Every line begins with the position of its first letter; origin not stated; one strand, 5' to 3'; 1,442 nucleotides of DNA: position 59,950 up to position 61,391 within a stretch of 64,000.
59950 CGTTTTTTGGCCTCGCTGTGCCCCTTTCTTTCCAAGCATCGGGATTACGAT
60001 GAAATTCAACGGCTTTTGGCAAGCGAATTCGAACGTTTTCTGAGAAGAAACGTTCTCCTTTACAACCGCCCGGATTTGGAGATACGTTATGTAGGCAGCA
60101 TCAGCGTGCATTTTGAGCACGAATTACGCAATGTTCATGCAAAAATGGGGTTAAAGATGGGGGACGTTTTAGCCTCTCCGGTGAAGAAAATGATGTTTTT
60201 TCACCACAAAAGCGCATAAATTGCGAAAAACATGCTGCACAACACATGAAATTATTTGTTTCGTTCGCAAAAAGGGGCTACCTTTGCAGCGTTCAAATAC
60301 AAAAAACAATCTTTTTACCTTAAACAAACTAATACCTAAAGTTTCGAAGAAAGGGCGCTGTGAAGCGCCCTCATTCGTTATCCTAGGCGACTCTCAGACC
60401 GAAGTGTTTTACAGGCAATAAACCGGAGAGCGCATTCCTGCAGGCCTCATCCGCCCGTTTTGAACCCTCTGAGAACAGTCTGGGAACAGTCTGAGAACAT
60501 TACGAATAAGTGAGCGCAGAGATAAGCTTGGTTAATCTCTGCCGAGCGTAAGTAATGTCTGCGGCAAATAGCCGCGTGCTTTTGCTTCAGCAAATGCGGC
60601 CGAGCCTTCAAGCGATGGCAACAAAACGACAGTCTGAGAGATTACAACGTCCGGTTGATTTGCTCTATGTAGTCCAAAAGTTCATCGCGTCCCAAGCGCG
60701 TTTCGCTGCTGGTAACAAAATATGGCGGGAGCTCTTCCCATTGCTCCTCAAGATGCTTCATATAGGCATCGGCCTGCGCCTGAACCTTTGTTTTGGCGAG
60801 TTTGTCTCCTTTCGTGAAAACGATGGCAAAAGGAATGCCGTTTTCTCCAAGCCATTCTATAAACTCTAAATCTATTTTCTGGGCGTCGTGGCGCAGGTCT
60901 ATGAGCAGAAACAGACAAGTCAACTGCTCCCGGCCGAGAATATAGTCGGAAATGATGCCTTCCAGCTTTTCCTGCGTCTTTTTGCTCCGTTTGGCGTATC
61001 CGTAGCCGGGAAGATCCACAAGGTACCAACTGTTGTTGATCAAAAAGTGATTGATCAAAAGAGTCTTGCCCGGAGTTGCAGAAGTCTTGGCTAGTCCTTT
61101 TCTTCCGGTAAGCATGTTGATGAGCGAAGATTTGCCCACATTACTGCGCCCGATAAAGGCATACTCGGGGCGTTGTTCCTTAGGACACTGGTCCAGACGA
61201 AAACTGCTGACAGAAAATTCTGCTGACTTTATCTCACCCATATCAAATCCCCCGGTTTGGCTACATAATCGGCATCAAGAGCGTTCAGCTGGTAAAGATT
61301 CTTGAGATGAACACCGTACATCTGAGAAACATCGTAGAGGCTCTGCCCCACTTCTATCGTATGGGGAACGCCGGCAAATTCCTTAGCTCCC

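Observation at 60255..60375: Orphan canonical promoter driving a candidate sRNA with 20-nt perfect complementarity to a distant translation-initiation region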

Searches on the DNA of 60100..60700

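Call 8: search_rna_families(source=window, start=60150, end=60700, threshold=evalue, max_evalue=10)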
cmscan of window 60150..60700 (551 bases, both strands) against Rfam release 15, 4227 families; matches with E-value up to 10: 10.
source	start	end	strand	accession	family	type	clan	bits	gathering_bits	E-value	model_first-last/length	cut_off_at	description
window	60181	60378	+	RF04184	BTnc060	Gene; sRNA;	-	54.9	228.9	8.7e-08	1-213/213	no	Bacteroides sRNA BTnc060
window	60165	60302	+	RF02330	TtnuHACA23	Gene; snRNA; snoRNA; HACA-box;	-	17.5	100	8.5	1-135/135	no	Tetrahymena snoRNA TtnuHACA23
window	60309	60392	+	RF04180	BTnc231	Gene; sRNA;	-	17.2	80.4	0.5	1-154/154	no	Bacteroides sRNA BTnc231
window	60258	60330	-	RF03995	mir-7957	Gene; miRNA;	-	16.9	76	2.9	1-59/59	no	mir-7957 microRNA precursor family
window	60312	60377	-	RF01730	Termite-leu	Cis-reg;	-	15.7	51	1.5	1-78/78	no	Termite-leu RNA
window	60225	60355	-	RF04177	BTnc201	Gene; sRNA;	-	15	105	7.6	1-99/99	no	Bacteroides sRNA BTnc201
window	60166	60204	-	RF01331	CRISPR-DR18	Gene; CRISPR;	-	14.8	50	9.2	1-37/37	no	CRISPR RNA direct repeat element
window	60273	60321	+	RF01087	PK-repZ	Cis-reg;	-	14.6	44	1.1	1-150/150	no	Pseudoknot of the regulatory region of the repZ gene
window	60339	60393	-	RF02066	STnc320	Gene; sRNA;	-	14.1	50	7.9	1-55/55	no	Salmonella enterica sRNA STnc320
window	60670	60688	+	RF02117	FMR1-AS1_1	Gene; lncRNA;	-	11.8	40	4.2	1-56/56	no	FMR1 antisense RNA 1 conserved region 1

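Call 10: search_rna_families(source=window, start=60100, end=60500, threshold=evalue, max_evalue=0.01, show_alignments=2)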
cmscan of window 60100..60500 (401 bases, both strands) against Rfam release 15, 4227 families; matches with E-value up to 0.01: 1.
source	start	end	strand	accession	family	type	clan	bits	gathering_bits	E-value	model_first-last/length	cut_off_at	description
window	60181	60378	+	RF04184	BTnc060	Gene; sRNA;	-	54.9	228.9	6.4e-08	1-213/213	no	Bacteroides sRNA BTnc060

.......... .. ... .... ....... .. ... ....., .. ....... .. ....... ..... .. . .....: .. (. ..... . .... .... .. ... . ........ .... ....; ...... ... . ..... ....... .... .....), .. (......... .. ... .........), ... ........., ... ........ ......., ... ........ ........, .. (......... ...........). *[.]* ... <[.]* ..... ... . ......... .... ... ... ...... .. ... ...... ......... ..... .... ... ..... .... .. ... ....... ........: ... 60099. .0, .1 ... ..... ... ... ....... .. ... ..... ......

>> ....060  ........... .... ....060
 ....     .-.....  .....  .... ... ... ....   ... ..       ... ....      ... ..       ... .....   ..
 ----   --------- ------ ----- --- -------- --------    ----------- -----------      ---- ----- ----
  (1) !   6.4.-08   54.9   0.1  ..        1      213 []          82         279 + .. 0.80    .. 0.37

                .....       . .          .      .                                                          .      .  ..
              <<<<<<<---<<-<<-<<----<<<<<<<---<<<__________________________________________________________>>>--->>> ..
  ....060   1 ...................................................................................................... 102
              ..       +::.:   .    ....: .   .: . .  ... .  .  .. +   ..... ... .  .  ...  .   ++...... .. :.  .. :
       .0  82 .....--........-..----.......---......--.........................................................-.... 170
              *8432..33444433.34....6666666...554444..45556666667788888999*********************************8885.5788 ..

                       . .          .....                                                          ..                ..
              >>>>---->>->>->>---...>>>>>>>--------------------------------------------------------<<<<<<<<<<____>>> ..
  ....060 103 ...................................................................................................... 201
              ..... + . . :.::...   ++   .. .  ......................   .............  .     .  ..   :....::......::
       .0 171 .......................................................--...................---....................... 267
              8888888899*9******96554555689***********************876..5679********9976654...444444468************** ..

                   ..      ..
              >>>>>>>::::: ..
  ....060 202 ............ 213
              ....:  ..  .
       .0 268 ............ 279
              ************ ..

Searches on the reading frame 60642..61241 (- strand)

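Call 24: search_protein_families(library=pfam, proteins=[window:60642-61241:-], max_evalue=0.01)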
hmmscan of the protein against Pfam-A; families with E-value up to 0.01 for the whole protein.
window:60642-61241:- (199 aa): 5 families
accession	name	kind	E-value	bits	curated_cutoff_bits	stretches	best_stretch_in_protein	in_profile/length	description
PF01926.29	MMR_HSR1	-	6.9e-21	74.9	21.9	1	27-144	2-113/113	50S ribosome-binding GTPase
PF02421.24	FeoB_N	-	2.4e-09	37.4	27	1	27-165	3-135/156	Ferrous iron transport protein B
PF03193.22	RsgA_GTPase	-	2.8e-07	30.9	30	1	27-79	109-167/174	RsgA GTPase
PF00350.29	Dynamin_N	-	2.7e-05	24.7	27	0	28-51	2-25/168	Dynamin family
PF00009.33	GTP_EFTU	-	7e-05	22.9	26.5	1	101-194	87-184/188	Elongation factor Tu GTP binding domain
